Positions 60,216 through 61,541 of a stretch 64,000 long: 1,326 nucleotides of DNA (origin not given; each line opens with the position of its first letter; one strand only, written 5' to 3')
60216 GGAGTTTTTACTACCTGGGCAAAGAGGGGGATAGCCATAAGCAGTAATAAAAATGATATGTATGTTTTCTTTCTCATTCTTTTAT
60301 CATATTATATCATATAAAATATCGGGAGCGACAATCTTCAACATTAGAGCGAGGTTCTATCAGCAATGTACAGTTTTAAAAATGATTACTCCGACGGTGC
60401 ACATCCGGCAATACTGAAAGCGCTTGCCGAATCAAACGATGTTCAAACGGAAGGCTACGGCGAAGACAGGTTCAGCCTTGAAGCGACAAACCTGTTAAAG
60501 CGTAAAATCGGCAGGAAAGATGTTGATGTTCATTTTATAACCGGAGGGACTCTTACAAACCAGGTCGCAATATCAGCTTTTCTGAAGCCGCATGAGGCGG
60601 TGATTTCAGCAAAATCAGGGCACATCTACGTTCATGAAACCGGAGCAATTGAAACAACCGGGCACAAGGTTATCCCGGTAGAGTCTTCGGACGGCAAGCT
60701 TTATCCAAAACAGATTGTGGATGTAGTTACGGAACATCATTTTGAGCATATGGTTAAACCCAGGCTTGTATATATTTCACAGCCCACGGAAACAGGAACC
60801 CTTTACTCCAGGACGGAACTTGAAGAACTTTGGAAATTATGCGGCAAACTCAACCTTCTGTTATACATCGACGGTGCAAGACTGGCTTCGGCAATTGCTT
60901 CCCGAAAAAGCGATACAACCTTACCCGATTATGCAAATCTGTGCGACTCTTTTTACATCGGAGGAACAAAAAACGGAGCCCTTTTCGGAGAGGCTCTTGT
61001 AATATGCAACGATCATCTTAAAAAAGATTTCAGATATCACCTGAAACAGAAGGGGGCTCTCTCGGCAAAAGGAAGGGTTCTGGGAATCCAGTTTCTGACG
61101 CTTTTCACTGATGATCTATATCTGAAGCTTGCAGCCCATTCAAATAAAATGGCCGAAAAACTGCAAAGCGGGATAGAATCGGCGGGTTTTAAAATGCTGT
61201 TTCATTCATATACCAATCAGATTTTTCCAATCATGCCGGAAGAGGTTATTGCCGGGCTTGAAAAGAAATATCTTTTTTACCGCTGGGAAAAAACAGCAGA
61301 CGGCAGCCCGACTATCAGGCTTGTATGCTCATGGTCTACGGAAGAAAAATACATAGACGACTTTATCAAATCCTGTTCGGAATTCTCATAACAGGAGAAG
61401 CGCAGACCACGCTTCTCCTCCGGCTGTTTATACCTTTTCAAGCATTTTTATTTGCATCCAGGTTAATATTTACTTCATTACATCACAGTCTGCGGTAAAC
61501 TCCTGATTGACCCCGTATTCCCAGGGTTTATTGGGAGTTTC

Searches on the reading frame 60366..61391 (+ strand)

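Call 62: search_protein_families(library=pfam, proteins=[window:60366-61391:+], max_evalue=0.00001)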
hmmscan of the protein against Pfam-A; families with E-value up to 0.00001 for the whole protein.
window:60366-61391:+ (341 aa): 2 families
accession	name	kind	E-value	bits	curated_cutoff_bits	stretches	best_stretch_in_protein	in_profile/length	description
PF01212.27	Beta_elim_lyase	-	2.9e-33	115.9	27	1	14-289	12-284/288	Beta-eliminating lyase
PF00155.27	Aminotran_1_2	-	2.5e-07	30.6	19.7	1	6-170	9-186/361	Aminotransferase class I and II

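Call 63: search_protein_families(library=ncbifam, proteins=[window:60366-61391:+], max_evalue=1e-10)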
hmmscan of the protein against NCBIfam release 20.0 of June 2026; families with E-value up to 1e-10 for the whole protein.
window:60366-61391:+ (341 aa): 2 families
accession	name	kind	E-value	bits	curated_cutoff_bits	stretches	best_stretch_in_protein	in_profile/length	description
NF007825.0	PRK10534.1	equivalog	5.2e-18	65.1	312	1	15-339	15-329/333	low-specificity L-threonine aldolase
NF041359.1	GntG_guanitoxin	subfamily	1.4e-15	57.3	230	1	13-335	17-339/343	GntG family PLP-dependent aldolase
